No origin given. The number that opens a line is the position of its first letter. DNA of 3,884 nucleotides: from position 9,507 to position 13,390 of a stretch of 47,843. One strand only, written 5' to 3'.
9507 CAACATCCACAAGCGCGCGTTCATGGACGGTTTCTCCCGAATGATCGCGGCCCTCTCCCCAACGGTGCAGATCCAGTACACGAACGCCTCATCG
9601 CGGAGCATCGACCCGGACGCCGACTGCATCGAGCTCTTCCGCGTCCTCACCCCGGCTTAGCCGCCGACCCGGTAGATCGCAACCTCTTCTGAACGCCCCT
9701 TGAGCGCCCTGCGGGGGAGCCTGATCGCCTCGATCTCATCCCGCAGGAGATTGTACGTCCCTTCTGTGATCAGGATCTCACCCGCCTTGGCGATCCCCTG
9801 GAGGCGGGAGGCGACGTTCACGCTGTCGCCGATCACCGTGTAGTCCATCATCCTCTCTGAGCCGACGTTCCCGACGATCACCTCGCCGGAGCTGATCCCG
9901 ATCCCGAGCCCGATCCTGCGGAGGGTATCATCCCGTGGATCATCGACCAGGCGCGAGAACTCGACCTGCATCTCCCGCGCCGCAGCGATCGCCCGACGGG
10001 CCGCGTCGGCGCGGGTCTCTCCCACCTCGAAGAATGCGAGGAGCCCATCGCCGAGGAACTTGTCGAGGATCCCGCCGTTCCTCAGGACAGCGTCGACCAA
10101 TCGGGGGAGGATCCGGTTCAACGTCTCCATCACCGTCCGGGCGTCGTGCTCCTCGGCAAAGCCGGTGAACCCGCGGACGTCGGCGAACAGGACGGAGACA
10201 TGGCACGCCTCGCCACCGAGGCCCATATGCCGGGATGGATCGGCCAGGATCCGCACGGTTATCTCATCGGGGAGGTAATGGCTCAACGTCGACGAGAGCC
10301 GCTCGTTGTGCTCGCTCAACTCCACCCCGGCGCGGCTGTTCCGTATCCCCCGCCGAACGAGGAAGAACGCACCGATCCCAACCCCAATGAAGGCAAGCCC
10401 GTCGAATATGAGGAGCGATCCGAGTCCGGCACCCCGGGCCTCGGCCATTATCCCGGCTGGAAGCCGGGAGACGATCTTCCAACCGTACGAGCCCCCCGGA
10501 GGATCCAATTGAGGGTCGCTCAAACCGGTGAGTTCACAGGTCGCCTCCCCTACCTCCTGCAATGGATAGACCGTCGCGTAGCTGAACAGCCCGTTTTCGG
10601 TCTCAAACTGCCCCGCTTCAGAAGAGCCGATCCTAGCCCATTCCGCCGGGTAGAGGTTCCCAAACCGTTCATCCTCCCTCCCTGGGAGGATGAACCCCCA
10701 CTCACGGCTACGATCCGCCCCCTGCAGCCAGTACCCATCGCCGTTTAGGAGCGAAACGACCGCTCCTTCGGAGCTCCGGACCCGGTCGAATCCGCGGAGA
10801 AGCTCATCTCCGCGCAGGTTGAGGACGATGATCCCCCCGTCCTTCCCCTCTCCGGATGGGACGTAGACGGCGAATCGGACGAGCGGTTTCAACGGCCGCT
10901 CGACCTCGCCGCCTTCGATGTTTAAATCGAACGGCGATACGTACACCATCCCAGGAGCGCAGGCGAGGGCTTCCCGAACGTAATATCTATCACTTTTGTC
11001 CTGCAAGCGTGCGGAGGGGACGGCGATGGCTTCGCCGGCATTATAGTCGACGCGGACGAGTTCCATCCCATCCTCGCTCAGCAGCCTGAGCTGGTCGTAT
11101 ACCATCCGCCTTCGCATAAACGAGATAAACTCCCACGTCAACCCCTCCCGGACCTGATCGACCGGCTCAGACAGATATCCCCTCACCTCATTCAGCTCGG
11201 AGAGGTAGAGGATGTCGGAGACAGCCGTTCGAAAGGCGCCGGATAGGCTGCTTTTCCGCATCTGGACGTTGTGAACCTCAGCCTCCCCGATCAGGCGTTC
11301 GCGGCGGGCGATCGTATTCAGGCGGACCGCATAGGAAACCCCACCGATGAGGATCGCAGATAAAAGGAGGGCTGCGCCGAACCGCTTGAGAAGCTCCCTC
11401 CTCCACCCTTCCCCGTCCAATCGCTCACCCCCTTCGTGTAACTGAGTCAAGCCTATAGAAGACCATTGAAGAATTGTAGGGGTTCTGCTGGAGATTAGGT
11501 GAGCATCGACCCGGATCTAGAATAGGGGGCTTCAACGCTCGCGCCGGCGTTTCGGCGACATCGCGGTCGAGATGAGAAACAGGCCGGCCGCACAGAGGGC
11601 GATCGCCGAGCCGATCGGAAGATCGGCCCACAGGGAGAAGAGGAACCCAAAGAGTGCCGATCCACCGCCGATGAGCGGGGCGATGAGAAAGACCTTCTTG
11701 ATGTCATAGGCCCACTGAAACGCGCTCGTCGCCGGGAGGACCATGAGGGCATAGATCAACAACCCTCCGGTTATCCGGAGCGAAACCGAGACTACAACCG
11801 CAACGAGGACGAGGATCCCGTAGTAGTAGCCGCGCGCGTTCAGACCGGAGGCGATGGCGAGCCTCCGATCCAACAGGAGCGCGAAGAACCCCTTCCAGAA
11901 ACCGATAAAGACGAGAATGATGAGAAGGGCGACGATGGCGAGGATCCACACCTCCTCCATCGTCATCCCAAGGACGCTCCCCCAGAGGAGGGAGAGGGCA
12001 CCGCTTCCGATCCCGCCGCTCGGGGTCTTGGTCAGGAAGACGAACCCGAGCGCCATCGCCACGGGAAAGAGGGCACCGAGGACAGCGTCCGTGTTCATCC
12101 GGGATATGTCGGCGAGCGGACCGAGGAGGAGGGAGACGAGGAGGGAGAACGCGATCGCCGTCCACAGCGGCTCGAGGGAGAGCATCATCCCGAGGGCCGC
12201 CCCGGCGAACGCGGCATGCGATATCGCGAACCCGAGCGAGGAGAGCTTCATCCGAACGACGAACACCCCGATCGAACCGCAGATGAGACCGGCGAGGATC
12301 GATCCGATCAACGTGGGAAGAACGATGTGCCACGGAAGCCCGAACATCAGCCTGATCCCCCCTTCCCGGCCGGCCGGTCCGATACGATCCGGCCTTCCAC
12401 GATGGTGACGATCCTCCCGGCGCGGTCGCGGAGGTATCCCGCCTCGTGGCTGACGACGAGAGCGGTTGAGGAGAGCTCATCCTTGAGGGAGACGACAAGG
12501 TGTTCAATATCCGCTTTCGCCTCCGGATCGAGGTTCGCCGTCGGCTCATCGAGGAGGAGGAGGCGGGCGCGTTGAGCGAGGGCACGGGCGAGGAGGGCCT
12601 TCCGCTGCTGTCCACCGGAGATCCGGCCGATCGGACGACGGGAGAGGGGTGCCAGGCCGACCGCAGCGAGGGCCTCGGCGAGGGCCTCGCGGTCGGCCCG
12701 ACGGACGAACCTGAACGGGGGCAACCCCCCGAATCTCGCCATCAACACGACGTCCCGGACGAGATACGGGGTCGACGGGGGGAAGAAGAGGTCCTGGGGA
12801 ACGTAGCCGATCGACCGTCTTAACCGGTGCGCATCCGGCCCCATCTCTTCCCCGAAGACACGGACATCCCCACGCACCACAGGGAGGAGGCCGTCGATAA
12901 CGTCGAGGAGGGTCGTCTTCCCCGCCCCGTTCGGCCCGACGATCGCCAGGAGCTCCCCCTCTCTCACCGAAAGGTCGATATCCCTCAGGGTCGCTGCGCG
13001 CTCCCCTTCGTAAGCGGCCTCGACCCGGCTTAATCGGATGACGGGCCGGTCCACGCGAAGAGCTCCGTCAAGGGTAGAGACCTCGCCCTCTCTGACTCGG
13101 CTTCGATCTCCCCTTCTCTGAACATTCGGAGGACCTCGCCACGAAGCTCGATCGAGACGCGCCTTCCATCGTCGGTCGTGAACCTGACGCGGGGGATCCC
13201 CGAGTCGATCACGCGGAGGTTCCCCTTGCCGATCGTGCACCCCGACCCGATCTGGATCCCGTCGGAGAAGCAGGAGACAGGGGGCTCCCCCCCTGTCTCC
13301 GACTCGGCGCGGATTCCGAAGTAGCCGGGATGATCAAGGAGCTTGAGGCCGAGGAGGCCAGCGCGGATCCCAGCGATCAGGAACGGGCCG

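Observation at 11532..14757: NikR-linked TroA-type ABC transporter operon containing a Cys-less FwdE-domain protein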

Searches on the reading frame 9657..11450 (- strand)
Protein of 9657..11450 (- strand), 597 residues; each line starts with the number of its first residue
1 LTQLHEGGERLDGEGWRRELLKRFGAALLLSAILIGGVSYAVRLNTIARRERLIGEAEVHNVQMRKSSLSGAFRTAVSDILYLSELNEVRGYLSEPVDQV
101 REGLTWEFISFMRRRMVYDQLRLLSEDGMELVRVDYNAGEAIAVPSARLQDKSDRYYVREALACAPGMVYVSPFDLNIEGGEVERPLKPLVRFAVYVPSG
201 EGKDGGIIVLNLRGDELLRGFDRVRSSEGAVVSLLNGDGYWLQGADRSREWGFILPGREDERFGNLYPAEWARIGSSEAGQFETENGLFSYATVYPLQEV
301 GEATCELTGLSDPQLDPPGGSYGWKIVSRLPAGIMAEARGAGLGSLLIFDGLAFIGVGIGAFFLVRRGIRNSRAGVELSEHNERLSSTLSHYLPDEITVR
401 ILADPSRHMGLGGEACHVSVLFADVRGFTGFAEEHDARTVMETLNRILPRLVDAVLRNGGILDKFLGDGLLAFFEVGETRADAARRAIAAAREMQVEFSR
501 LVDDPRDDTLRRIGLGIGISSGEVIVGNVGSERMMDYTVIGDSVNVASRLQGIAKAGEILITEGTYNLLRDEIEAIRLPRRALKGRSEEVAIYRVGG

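Call 3: search_protein_families(library=pfam, proteins=[window:9657-11450:-], max_evalue=0.01)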
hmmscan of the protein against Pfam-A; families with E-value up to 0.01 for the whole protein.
window:9657-11450:- (597 aa): 2 families
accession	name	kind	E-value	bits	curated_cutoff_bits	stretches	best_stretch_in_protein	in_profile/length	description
PF21623.3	HK_sensor_dom_bact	-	2e-24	86.5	27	1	83-294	32-241/253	Bacterial histidine kinase, sensor domain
PF00211.25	Guanylate_cyc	-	2e-23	83.3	21.9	1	417-588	8-175/183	Adenylate and Guanylate cyclase catalytic domain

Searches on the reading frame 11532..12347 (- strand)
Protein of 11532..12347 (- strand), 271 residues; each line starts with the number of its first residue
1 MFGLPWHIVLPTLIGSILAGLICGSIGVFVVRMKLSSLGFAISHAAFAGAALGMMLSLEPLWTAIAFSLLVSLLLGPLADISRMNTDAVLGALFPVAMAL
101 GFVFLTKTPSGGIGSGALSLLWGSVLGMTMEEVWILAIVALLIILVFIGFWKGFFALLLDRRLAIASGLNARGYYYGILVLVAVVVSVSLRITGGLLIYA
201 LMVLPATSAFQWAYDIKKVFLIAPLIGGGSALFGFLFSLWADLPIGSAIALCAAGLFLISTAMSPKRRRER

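Call 3: search_protein_families(library=pfam, proteins=[window:11532-12347:-], max_evalue=0.01)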
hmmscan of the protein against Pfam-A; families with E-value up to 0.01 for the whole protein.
window:11532-12347:- (271 aa): 1 family
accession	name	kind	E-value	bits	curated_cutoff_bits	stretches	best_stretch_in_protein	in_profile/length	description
PF00950.22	ABC-3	-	5.3e-52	177.3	20.1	1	8-263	4-257/258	ABC 3 transport family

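Call 5: search_protein_families(library=ncbifam, proteins=[window:11532-12347:-], max_evalue=0.01)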
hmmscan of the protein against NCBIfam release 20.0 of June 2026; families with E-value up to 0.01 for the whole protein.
window:11532-12347:- (271 aa): 4 families
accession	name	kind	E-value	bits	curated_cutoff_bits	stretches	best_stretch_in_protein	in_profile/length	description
NF040871.1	AztB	equivalog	5.2e-38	131.2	280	1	12-253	15-254/254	zinc ABC transporter permease AztB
NF040927.1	ABC_perm_SloB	subfamily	4.3e-36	125.1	460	1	6-268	9-268/271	metal ABC transporter permease subunit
TIGR03770.1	anch_rpt_perm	equivalog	2.4e-31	109.5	296.8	1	13-261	21-267/270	anchored repeat-type ABC transporter permease subunit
NF007089.0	PRK09543.1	equivalog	1.6e-27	96.7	284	1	8-262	4-256/261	zinc ABC transporter permease subunit ZnuB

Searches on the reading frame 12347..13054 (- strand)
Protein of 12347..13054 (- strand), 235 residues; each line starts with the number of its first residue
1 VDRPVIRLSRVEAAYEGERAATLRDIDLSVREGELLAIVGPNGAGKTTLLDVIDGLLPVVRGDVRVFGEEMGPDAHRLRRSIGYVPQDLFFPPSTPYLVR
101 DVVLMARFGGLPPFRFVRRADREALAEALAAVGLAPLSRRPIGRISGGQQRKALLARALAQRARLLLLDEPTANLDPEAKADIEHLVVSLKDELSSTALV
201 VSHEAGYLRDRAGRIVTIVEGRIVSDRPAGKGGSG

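Call 5: search_protein_families(library=ncbifam, proteins=[window:12347-13054:-], max_evalue=0.01)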
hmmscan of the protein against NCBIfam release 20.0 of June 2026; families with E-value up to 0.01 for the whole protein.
window:12347-13054:- (235 aa): 196 families (the best 25 are shown)
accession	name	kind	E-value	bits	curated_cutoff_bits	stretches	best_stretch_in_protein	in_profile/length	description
NF040873.1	AztA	equivalog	2.4e-46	157.7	220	1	20-210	5-184/191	zinc ABC transporter ATP-binding protein AztA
TIGR03771.1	anch_rpt_ABC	equivalog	1.5e-41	142.6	268.8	1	28-226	1-193/223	anchored repeat-type ABC transporter ATP-binding subunit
NF007082.0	PRK09536.1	equivalog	2.7e-39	135.4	537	1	20-223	16-217/402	corrinoid ABC transporter ATPase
NF053840.1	MnTportMntADein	equivalog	2.9e-38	131.8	400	1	21-226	15-213/240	manganese ABC transporter ATP-binding protein MntA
TIGR01188.1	drrA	subfamily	9.1e-37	127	312.45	1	21-225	7-204/302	daunorubicin resistance ABC transporter, ATP-binding protein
NF011630.0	PRK15056.1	equivalog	3.2e-36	125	393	1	6-225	7-221/274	manganese/iron ABC transporter ATP-binding protein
TIGR02315.1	ABC_phnC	equivalog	7.8e-36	123.7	266.1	1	6-228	2-229/243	phosphonate ABC transporter ATP-binding protein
NF010068.0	PRK13548.1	equivalog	6.3e-35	120.5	261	1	12-226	10-224/261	heme ABC transporter ATP-binding protein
TIGR02857.1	CydD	equivalog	2.7e-34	119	435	1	5-209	321-521/529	thiol reductant ABC exporter subunit CydD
TIGR03873.1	F420-0_ABC_ATP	hypoth_equivalog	2e-33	115.7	372.4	1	8-226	4-218/256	putative F420-0 ABC transporter ATP-binding protein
TIGR02868.1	CydC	equivalog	1.2e-32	113.3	329.05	1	3-204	332-529/530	thiol reductant ABC exporter subunit CydC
NF007027.0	PRK09493.1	equivalog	1.2e-32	113.2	379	1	19-227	13-218/240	glutamine ABC transporter ATP-binding protein GlnQ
TIGR03864.1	PQQ_ABC_ATP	hypoth_equivalog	1.6e-32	112.8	302.25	1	8-226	4-213/236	ABC transporter, ATP-binding subunit, PQQ-dependent alcohol dehydrogenase system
TIGR03410.1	urea_trans_UrtE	equivalog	3.2e-32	111.9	285.8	1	8-227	3-214/230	urea ABC transporter ATP-binding subunit UrtE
TIGR03375.1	type_I_sec_LssB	subfamily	7.4e-32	110.5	693.1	1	6-228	466-684/696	type I secretion system permease/ATPase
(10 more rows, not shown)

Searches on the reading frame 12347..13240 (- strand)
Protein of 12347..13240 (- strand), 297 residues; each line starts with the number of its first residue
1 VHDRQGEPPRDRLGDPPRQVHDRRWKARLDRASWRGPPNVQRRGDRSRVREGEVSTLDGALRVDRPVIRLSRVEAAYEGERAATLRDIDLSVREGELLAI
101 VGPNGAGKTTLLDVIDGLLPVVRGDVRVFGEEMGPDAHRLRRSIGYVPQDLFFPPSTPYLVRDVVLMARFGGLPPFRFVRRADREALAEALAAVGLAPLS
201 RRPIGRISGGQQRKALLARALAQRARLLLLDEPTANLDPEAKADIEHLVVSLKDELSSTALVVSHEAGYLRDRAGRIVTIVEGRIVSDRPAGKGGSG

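Call 3: search_protein_families(library=pfam, proteins=[window:12347-13240:-], max_evalue=0.01)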
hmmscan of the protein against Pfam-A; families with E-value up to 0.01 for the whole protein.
window:12347-13240:- (297 aa): 9 families
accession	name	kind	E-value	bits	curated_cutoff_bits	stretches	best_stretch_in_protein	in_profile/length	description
PF00005.33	ABC_tran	-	2.7e-31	109.4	25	1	85-235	1-137/137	ABC transporter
PF13304.12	AAA_21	-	1.2e-12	49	27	2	98-130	2-37/304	AAA domain, putative AbiEii toxin, Type IV TA system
PF02463.25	SMC_N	-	1.4e-06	28.3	40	0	97-115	26-44/220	RecF/RecN/SMC N terminal domain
PF13476.12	AAA_23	-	5.4e-05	24.4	27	1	87-115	14-39/201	AAA domain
PF13555.12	AAA_29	-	0.00015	21.9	27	1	92-119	19-46/61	P-loop containing region of AAA domain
PF13175.12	AAA_15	-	0.0027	17.8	32.1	1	87-119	16-47/374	AAA ATPase domain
PF09818.15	ABC_ATPase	-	0.0028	17.1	23.2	0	90-128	75-113/283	P-loop domain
PF13514.12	AAA_27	-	0.0061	16.6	22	1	86-119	17-50/206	AAA domain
PF13401.12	AAA_22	-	0.0086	16.8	27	0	95-161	5-33/130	AAA domain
